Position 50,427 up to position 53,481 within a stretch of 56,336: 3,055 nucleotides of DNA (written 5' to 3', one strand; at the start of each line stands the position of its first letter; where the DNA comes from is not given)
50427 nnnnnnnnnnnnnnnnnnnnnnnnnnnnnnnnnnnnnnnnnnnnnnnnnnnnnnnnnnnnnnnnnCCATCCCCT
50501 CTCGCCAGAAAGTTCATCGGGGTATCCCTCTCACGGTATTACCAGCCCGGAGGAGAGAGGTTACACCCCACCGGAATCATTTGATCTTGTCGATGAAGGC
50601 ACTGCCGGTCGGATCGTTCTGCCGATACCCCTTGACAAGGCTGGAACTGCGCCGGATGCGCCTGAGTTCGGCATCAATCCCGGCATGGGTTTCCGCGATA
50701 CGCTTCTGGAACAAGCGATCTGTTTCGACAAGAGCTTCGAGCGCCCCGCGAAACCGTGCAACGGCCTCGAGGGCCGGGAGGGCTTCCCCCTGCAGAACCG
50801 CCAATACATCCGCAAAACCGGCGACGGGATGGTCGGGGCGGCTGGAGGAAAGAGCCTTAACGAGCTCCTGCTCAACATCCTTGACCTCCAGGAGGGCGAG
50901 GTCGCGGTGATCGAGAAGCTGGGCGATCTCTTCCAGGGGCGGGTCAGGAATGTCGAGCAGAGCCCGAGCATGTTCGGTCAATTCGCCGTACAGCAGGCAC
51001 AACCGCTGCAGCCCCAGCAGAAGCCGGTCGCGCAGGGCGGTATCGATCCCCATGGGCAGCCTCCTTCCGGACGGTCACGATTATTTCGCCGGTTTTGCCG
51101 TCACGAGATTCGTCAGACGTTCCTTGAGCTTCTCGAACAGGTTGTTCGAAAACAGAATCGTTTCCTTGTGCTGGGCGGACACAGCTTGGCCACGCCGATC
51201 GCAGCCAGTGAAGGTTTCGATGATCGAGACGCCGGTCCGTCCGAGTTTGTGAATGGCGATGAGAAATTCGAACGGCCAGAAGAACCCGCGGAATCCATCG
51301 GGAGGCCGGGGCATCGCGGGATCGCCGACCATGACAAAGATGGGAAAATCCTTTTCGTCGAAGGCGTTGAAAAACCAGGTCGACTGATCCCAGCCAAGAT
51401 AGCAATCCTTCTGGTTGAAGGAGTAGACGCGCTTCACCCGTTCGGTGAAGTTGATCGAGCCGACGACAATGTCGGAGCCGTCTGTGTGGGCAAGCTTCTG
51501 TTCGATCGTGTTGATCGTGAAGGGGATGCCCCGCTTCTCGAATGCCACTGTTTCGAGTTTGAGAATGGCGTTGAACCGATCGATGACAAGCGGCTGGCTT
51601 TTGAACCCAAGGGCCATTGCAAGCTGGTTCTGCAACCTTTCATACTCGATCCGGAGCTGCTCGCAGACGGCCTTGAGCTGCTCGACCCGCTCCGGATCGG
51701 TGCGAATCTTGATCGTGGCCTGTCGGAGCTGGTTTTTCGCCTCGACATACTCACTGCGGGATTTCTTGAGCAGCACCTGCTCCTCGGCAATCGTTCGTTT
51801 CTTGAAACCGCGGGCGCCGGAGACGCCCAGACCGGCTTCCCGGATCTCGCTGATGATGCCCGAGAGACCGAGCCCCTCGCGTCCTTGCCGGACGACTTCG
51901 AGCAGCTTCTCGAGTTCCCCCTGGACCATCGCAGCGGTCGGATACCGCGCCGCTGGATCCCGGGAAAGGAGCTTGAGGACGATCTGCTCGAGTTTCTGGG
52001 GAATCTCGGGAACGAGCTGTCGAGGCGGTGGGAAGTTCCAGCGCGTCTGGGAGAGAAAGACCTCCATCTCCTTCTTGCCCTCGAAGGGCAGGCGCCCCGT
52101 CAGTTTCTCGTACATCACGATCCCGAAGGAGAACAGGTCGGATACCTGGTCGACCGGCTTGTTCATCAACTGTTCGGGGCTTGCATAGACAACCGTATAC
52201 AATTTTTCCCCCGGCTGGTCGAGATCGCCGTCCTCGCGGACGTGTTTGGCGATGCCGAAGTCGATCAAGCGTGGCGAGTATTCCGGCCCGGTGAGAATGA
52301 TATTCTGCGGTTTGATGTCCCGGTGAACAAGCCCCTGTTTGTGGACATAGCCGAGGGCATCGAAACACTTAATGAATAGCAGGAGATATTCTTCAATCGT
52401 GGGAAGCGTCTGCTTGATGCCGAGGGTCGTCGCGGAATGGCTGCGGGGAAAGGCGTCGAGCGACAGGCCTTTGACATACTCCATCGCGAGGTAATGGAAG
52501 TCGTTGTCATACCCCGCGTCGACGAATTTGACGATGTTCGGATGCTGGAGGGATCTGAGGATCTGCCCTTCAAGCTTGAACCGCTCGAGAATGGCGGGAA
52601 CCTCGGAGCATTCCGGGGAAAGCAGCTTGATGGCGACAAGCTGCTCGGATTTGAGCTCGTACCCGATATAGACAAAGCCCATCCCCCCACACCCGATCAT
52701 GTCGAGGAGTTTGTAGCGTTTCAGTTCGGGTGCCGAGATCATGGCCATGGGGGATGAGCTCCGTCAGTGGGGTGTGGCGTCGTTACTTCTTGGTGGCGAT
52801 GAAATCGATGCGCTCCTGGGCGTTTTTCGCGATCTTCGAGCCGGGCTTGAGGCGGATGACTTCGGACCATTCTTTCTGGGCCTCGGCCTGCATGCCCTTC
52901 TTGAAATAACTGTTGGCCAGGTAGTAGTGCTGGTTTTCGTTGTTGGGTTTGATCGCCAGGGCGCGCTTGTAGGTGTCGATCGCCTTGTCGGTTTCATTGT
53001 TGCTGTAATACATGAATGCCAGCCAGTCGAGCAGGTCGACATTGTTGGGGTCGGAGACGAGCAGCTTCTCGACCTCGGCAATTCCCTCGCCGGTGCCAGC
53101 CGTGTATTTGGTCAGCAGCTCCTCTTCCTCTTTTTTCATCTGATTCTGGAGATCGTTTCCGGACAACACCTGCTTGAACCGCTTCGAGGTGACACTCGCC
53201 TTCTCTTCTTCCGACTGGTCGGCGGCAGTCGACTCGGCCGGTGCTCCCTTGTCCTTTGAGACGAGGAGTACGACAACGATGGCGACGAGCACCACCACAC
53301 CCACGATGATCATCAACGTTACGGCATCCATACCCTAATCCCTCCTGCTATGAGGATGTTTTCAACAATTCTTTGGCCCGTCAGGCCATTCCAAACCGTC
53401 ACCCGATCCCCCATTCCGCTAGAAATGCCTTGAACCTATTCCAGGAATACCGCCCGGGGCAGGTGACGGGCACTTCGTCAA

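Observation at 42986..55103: Co-oriented 12-kb cluster joining Ser/Thr phospho-switch, GIDE protein, chaperone-like gene, secreted pore-former-like protein and four prepilins: candidate undescribed filament/effector system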

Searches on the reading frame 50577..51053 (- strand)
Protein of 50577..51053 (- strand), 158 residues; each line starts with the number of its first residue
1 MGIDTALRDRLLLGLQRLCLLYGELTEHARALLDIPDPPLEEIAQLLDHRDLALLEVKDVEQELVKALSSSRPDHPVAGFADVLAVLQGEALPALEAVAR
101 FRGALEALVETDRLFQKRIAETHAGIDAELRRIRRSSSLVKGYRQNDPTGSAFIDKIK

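Call 5: search_protein_families(library=pfam, proteins=[window:50577-51053:-], max_evalue=0.1)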
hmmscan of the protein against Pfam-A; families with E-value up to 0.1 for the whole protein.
window:50577-51053:- (158 aa): 0 families

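Call 6: search_protein_families(library=ncbifam, proteins=[window:50577-51053:-], max_evalue=0.1)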
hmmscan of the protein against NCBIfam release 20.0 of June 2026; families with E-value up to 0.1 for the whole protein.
window:50577-51053:- (158 aa): 1 family
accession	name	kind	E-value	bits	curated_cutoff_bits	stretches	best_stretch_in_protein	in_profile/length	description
NF010465.0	PRK13890.1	equivalog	0.079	13.1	96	0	40-88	50-99/121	conjugal transfer protein TrbA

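Call 58: search_solved_structures(query=A5, max_evalue=10)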
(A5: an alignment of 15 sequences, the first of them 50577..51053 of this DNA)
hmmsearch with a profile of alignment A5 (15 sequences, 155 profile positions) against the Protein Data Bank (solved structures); distinct sequences matched with E-value up to 10: 50.
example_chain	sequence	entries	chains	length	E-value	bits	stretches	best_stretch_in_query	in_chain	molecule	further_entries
8gjg_A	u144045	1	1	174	0.0014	22.1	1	8-132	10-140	gluc_A04_0005 Binder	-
3etw_A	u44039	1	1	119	0.012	19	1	7-96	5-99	Adhesin A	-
2gl2_A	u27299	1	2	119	0.015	18.8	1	7-96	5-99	adhesion A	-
8qae_A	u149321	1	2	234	0.016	18.6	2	7-125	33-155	sc-apCC-6-SLLA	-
5yep_B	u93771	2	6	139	0.021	18.2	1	31-75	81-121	Toxin-antitoxin system toxin HepN family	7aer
6m6w_B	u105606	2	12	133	0.024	18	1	31-68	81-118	Toxin-antitoxin system toxin HepN family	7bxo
6m6u_B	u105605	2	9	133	0.026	18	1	30-68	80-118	Toxin-antitoxin system toxin HepN family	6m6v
2mi2_A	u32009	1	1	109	0.1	16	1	74-145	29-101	Sec-independent protein translocase protein TatB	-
4ut1_A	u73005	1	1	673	0.1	16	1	3-58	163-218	FLAGELLAR HOOK-ASSOCIATED PROTEIN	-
3f89_A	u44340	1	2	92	0.11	16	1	52-124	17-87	NF-kappa-B essential modulator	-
1tlq_A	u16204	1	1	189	0.13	15.7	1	36-110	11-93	Hypothetical protein ypjQ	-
6qj1_A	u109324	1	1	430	0.13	15.7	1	92-148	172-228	Structural maintenance of chromosomes protein,Structural maintenance of chromosomes protei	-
4owf_A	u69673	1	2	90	0.14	15.6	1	52-124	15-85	NF-kappa-B essential modulator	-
3etx_A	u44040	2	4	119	0.14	15.6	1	7-96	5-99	Adhesin A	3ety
9eg6_A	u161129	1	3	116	0.15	15.5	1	64-132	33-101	Caveolae-associated protein 1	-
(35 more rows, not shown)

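Call 79: search_protein_families(library=padloc, proteins=[window:50577-51053:-], max_evalue=0.001)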
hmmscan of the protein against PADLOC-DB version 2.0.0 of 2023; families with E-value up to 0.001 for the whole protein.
window:50577-51053:- (158 aa): 0 families

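Call 85: search_protein_families(library=phrogs, proteins=[window:50577-51053:-], max_evalue=0.01)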
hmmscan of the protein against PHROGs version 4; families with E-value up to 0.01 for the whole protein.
window:50577-51053:- (158 aa): 0 families

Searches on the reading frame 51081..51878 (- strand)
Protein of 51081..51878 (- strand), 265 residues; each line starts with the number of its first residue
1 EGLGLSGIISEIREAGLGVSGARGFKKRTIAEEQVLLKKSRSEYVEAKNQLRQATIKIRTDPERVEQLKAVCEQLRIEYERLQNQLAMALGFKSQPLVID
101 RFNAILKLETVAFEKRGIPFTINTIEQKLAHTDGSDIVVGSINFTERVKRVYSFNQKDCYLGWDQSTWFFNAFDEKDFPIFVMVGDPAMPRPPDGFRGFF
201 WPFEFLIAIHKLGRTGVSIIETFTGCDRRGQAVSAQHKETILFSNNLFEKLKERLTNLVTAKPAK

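Call 19: find_related_loci(query=window:51081-51878:-, collection=genome_contigs, flank=10000)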
Query window:51081-51878:- (265 aa) in genome_contigs; peptide patterns used: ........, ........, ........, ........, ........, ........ (x = any residue, [..] = any of these).
151 stretches matched a pattern; 28 encode a relative of the query (tblastn E <= 1e-3); 28 distinct loci.
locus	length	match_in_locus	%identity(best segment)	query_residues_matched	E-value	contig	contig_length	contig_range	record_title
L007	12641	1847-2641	95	1-265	5e-174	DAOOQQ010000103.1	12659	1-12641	MAG TPA_asm: Candidatus Ozemobacteraceae bacterium isolate AMR_MDS_2567 NODE_6137_length_12659_cov_7.365202, whole genom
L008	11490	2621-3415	90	1-265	3e-167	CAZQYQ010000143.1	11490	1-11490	MAG TPA_asm: uncultured bacterium isolate SRP089250_co1_29 genome assembly, contig: NODE_10143_length_11490_cov_4.657018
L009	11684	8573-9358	85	1-262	3e-158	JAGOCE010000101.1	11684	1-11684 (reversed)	Candidatus Ozemobacteraceae bacterium isolate Go_SlDig_bin_287 Go_SlDig_16534_length_11684_cov_7.931470, whole genome sh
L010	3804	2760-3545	85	1-262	3e-163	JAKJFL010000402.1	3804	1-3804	MAG: Candidatus Riflebacteria bacterium isolate UR.bin127 UR_contig_87278, whole genome shotgun sequence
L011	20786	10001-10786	85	1-262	1e-157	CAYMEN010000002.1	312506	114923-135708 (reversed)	MAG TPA_asm: uncultured bacterium isolate SRP263991_co7_86 genome assembly, contig: NODE_6_length_312506_cov_11.144852,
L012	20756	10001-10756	71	1-251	2e-126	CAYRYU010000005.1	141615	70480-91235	MAG TPA_asm: uncultured bacterium isolate binchicken_co66_92 genome assembly, contig: NODE_193_length_141615_cov_21.5947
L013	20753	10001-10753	71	1-251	6e-126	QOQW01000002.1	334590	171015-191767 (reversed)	MAG: Candidatus Ozemobacter sibiricus isolate BY5 NODE_31, whole genome shotgun sequence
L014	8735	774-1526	72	1-251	2e-125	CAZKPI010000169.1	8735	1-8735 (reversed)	MAG TPA_asm: uncultured bacterium isolate binchicken_co135_42 genome assembly, contig: NODE_9757_length_8735_cov_3.23283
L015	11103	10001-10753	72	1-251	3e-125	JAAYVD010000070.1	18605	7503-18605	MAG: Candidatus Riflebacteria bacterium isolate AS27yjCOA_28 75784_AS27, whole genome shotgun sequence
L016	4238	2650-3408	67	1-253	1e-117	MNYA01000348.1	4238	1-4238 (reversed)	MAG: bacterium CG2_30_54_10 isolate CG2_30_54_10 cg2_3.0_scaffold_23499_c, whole genome shotgun sequence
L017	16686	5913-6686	63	2-262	2e-111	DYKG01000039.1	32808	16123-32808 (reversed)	MAG TPA_asm: Candidatus Methylomirabilis sp. isolate SulCav_AS07-7_4_47_145 SulCav_AS07_7_1221_length_32808_cov_84_04820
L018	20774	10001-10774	63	2-262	5e-111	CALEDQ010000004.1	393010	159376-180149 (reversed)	MAG TPA_asm: uncultured bacterium isolate SRR3330203_bin.17_CONCOCT_v1.1_MAG genome assembly, contig: ERZ724088.11, whol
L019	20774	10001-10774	63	2-262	5e-111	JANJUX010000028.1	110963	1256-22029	MAG: Candidatus Riflebacteria bacterium isolate RXS2_metabat.bin.35 RXS2_k141_95162, whole genome shotgun sequence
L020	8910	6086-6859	63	2-262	1e-110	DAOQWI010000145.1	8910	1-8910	MAG TPA_asm: Candidatus Ozemobacteraceae bacterium isolate AMR_MDS_1066 NODE_8320_length_8910_cov_7.361039, whole genome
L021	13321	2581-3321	62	2-251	8e-108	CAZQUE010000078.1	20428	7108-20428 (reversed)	MAG TPA_asm: uncultured bacterium isolate SRP304446_co1_153 genome assembly, contig: NODE_1814_length_20428_cov_13.39665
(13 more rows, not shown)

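Call 78: search_solved_structures(query=A7, max_evalue=10)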
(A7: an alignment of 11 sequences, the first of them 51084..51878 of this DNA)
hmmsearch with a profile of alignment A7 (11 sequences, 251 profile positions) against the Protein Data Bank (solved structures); distinct sequences matched with E-value up to 10: 12.
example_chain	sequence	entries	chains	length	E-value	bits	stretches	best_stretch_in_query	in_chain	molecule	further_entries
4aj5_A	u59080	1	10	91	0.22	14.1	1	17-80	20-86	SPINDLE AND KINETOCHORE-ASSOCIATED PROTEIN 1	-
4w7y_A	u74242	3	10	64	0.46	13.1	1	28-80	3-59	B-cell receptor-associated protein 29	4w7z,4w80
8xwx_E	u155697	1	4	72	0.61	12.6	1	31-80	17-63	B-cell receptor-associated protein 31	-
4jzl_A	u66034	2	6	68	0.99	12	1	31-80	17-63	B-cell receptor-associated protein 31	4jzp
2k48_A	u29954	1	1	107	1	11.9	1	22-65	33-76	Nucleoprotein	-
2gd7_A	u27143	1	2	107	1.9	11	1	19-78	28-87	HEXIM1 protein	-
1dip_A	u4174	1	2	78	2.1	10.9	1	25-65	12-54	DELTA-SLEEP-INDUCING PEPTIDE IMMUNOREACTIVE PEPTIDE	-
5to5_A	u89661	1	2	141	2.1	10.9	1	33-100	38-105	Nucleoprotein TPR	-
5to7_A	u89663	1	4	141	3.5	10.2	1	33-100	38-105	Nucleoprotein TPR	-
5to6_A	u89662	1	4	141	3.7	10.1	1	33-99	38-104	Nucleoprotein TPR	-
5tvb_A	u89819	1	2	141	4.6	9.8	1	33-93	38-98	Nucleoprotein TPR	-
6lth_Q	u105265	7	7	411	5.8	9.4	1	6-83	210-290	SWI/SNF-related matrix-associated actin-dependent regulator of chromatin subfamily E membe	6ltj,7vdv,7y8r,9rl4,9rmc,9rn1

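Call 94: search_protein_families(library=pfam, proteins=[L011:11330-12199:+, L009:9902-10786:+, L008:4168-4992:+], max_evalue=0.1)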
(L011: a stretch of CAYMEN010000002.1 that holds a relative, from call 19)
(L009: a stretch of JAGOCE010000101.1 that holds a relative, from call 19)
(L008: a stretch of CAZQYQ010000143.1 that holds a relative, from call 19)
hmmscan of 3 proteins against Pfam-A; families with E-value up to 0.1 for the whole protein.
L011:11330-12199:+ (289 aa): 2 families
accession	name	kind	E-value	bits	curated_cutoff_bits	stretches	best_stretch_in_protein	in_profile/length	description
PF04773.18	FecR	-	0.00043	21.1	24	1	98-185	3-96/97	FecR protein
PF11131.13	PhrC_PhrF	-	0.0077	16.3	25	1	15-31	5-21/38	Rap-phr extracellular signalling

L009:9902-10786:+ (294 aa): 1 family
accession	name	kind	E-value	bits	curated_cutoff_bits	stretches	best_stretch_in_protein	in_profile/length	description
PF04773.18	FecR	-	6.1e-06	27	24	1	98-185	3-96/97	FecR protein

L008:4168-4992:+ (274 aa): 1 family
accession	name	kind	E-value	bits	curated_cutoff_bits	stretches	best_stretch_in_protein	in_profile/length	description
PF04773.18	FecR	-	0.0091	16.9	24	1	72-119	3-57/97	FecR protein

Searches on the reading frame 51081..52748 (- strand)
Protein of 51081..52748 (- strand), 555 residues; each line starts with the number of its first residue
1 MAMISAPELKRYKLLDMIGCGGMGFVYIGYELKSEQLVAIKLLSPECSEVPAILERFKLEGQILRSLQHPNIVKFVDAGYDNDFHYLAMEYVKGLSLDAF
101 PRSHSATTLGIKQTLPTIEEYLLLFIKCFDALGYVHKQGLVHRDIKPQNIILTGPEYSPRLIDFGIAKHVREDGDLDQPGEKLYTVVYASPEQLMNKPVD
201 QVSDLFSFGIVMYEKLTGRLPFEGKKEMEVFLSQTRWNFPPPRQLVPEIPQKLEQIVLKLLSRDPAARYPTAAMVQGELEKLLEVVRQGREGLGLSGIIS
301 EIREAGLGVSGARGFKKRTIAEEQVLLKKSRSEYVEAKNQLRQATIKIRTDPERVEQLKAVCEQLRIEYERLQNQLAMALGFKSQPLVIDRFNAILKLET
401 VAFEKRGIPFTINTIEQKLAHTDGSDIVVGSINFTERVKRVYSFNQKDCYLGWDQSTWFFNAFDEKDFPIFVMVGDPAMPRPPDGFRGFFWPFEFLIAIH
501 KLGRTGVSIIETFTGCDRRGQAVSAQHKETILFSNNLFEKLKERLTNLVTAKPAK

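Call 5: search_protein_families(library=pfam, proteins=[window:51081-52748:-], max_evalue=0.1)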
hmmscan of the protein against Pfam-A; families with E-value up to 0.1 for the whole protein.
window:51081-52748:- (555 aa): 4 families
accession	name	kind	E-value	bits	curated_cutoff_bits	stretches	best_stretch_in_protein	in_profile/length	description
PF00069.31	Pkinase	-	6e-45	154.1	31.7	1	12-276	1-259/263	Protein kinase domain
PF07714.23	PK_Tyr_Ser-Thr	-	7.5e-33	114.4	23.1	1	14-273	3-253/258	Protein tyrosine and serine/threonine kinase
PF17667.7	Pkinase_fungal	-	9.9e-05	21.7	24.1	1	119-208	286-379/387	Fungal protein kinase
PF01636.29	APH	-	0.00038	20.7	23.2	1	136-167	166-197/239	Phosphotransferase enzyme family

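Call 6: search_protein_families(library=ncbifam, proteins=[window:51081-52748:-], max_evalue=0.1)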
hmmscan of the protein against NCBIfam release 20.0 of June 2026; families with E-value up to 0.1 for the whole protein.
window:51081-52748:- (555 aa): 18 families
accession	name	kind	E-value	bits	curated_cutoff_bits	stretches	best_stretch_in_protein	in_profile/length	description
NF033483.0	PknB_PASTA_kin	equivalog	1.9e-74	251.7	450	1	10-288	7-274/563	Stk1 family PASTA domain-containing Ser/Thr kinase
NF047741.1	antiphage_MADS6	equivalog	4.1e-41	141.2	460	2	117-289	297-467/612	methylation-associated defense system protein kinase MAD6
NF052427.1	StpK7MSMEG_1200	equivalog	5.4e-40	137.4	900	1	8-285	5-271/601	serine/threonine protein kinase StpK7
NF009651.0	PRK13184.1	equivalog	1e-38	133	839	1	9-284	1-292/932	serine/threonine-protein kinase PknD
TIGR03903.1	TOMM_kin_cyc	equivalog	2.4e-33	115.1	705.75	1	35-276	3-241/1267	TOMM system kinase/cyclase fusion protein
NF038150.1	lanthi_synth_IV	equivalog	2.6e-25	88.9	650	1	11-284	190-458/851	class IV lanthionine synthetase LanL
NF053615.1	SerThrKinAfsKStmc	equivalog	2.8e-19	69.3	1300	1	12-279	15-264/809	protein serine/threonine kinase AfsK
NF033442.0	BREX_PglW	equivalog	1.5e-14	52.7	990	2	55-171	553-664/1391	BREX system serine/threonine kinase PglW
NF038151.1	lanthi_synth_III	equivalog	2.8e-14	52.5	575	1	54-252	267-461/833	class III lanthionine synthetase LanKC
NF058632.1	SerThrKinPrkT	equivalog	2e-11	43.5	280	1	10-165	21-163/322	serine/threonine protein kinase PrkT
NF043056.1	T4SS_LegK1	equivalog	8.3e-11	41.1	550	1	80-212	149-280/516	Dot/Icm T4SS effector kinase LegK1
TIGR03724.2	arch_bud32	equivalog_domain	1.1e-06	28.2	125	1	56-173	39-137/193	KEOPS complex kinase/ATPase Bud32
NF011460.0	PRK14879.1-1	equivalog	0.00082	18.6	199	1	128-177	118-167/232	Kae1-associated kinase Bud32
NF007174.0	PRK09605.1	equivalog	0.0015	17.1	447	1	80-173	406-479/535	bifunctional N(6)-L-threonylcarbamoyladenine synthase/serine/threonine protein kinase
NF011463.0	PRK14879.1-4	equivalog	0.0026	17.2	188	1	127-173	122-166/237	Kae1-associated kinase Bud32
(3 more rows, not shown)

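Call 79: search_protein_families(library=padloc, proteins=[window:51081-52748:-], max_evalue=0.001)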
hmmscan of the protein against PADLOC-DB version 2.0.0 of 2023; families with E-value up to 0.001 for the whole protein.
window:51081-52748:- (555 aa): 33 families (the best 25 are shown)
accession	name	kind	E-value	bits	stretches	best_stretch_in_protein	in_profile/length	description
PDLC04042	PD-T4-6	-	3.8e-71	238.1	1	10-285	9-275/292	-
PDLC04060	PD-T4-6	-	3.1e-67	225.6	1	9-284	7-271/486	-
PDLC04061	PD-T4-6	-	1.2e-64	217.7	1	10-290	16-291/510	-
PDLC04053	PD-T4-6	-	1e-63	213.7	1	10-285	9-274/311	-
PDLC04138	mad6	-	3e-61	206.1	1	9-285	50-316/659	mads_6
PDLC04043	PD-T4-6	-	4.4e-61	205.3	1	10-293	15-288/452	-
PDLC04047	PD-T4-6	-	7.5e-61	204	1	5-289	5-279/327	-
PDLC04057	PD-T4-6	-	8.1e-61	204.4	1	10-285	8-273/443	-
PDLC04054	PD-T4-6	-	4e-60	202.1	1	11-275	11-266/347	-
PDLC04039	PD-T4-6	-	3.1e-53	179.4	1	9-305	13-294/458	-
PDLC04048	PD-T4-6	-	6e-53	178.5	1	10-295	10-285/354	-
PDLC04052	PD-T4-6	-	1.6e-49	167.5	1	10-282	9-276/496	-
PDLC04041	PD-T4-6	-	7.1e-47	158.6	1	12-274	30-285/443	-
PDLC04055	PD-T4-6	-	9.5e-46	154.6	1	11-291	71-344/496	-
PDLC04040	PD-T4-6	-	1.5e-45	154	1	17-283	1-266/547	-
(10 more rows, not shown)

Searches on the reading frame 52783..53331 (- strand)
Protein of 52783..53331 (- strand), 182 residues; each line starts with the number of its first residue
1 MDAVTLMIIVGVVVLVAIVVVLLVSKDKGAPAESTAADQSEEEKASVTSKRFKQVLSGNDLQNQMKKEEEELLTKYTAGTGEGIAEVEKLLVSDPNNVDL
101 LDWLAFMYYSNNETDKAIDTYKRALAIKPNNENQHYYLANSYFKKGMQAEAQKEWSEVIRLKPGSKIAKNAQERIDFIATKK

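Call 5: search_protein_families(library=pfam, proteins=[window:52783-53331:-], max_evalue=0.1)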
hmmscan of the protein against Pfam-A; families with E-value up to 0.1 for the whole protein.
window:52783-53331:- (182 aa): 23 families
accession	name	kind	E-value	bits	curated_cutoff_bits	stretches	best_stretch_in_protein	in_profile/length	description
PF07719.23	TPR_2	-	4.8e-13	48.6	27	2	99-131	2-34/34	Tetratricopeptide repeat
PF13414.12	TPR_11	-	2.5e-11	43.5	26.8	1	107-146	3-42/42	TPR repeat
PF00515.34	TPR_1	-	4.5e-11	42.5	27.8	2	104-131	7-34/34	Tetratricopeptide repeat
PF13431.12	TPR_17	-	1.4e-09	37.9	24.4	2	88-118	3-33/34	Tetratricopeptide repeat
PF14559.12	TPR_19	-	4.9e-09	36.8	25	2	111-172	4-65/68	Tetratricopeptide repeat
PF13428.12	TPR_14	-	1.1e-06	29.1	23.5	1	99-132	2-35/44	Tetratricopeptide repeat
PF13174.12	TPR_6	-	1.6e-06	28.8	26.3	0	101-126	3-28/33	Tetratricopeptide repeat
PF12895.13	ANAPC3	-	1.6e-06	28.7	27.2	1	88-146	13-70/82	Anaphase-promoting complex, cyclosome, subunit 3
PF23914.1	TPR_CcmH_CycH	-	4.4e-06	27.1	42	1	86-133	109-156/158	Cytochrome c-type biogenesis protein H TPR domain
PF13181.12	TPR_8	-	1e-05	25.7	25.7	1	101-131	4-34/34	Tetratricopeptide repeat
PF23558.1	TPR_P4H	-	0.00015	22.2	27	1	96-134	40-78/91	Prolyl 4-hydroxylase peptide-substrate-binding domain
PF13432.12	TPR_16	-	0.00027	21.8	32.7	1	83-131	16-64/65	Tetratricopeptide repeat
PF24575.1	TPR_Slam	-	0.00092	20.1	35.2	1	100-153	48-102/104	Surface lipoprotein assembly modifier, N-terminal TPR repeats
PF13176.12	TPR_7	-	0.0027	18.1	27.9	1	107-133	8-34/36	Tetratricopeptide repeat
PF13424.12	TPR_12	-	0.0028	18.2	30.1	1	103-157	8-63/77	Tetratricopeptide repeat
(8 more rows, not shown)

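Call 6: search_protein_families(library=ncbifam, proteins=[window:52783-53331:-], max_evalue=0.1)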
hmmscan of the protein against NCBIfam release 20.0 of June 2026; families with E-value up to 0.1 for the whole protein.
window:52783-53331:- (182 aa): 28 families (the best 25 are shown)
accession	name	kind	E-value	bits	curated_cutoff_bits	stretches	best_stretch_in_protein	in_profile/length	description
TIGR02521.1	type_IV_pilW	equivalog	4.5e-10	39.5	154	2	104-170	37-103/234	type IV pilus biogenesis/stability protein PilW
TIGR02552.1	LcrH_SycD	equivalog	7.9e-10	38.6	104.8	1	90-175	44-129/136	SycD/LcrH family type III secretion system chaperone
TIGR02917.1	PEP_TPR_lipo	equivalog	1.8e-09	36.1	312.2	1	82-177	177-272/899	XrtA/PEP-CTERM system TPR-repeat protein PrsT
NF040959.1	MamA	equivalog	1.6e-06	27.7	200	1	84-158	125-199/204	magnetosome protein MamA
TIGR00540.1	TPR_hemY_coli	hypoth_equivalog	2e-06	26.8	142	1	67-157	291-384/385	heme biosynthesis-associated TPR protein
NF053607.1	CHU_0125_OmpA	equivalog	1.7e-05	23.6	620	1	82-178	37-133/639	CHU_0125 family OmpA-like outer membrane integrity protein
NF002725.1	PRK02603.1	equivalog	1.8e-05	24.8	143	1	98-155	72-129/173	photosystem I assembly protein Ycf3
NF033762.1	social_mot_Tgl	equivalog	2.6e-05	23.7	225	1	82-159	49-127/252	social motility TPR repeat lipoprotein Tgl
NF052230.1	T9SS_PorE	exception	3.3e-05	22.4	600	1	105-175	64-134/648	PorE family type IX secretion system protein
NF047371.1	FlcA_CTERM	equivalog_domain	5.5e-05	21.8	300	1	72-169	411-510/646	periplasmic flagellar collar protein FlcA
NF052400.1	M48_BAM_BepA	equivalog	8.4e-05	21.5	570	1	46-166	288-409/483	beta-barrel assembly-enhancing protease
TIGR00990.1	3a0801s09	subfamily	0.00022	20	757.25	1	47-163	312-430/615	mitochondrial import receptor subunit TOM70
TIGR02795.1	tol_pal_ybgF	equivalog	0.0006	20.4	90.1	1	103-174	44-118/119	tol-pal system protein YbgF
NF052415.1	T3SS_chap_SctY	equivalog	0.0011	19.5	70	1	95-161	3-69/106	type III secretion apparatus assembly chaperone SctY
NF008520.0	PRK11447.1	equivalog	0.0017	16.2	858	1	49-166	132-249/1157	cellulose synthase complex outer membrane protein BcsC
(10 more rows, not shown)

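Call 79: search_protein_families(library=padloc, proteins=[window:52783-53331:-], max_evalue=0.001)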
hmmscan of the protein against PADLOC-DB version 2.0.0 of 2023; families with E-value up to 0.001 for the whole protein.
window:52783-53331:- (182 aa): 0 families
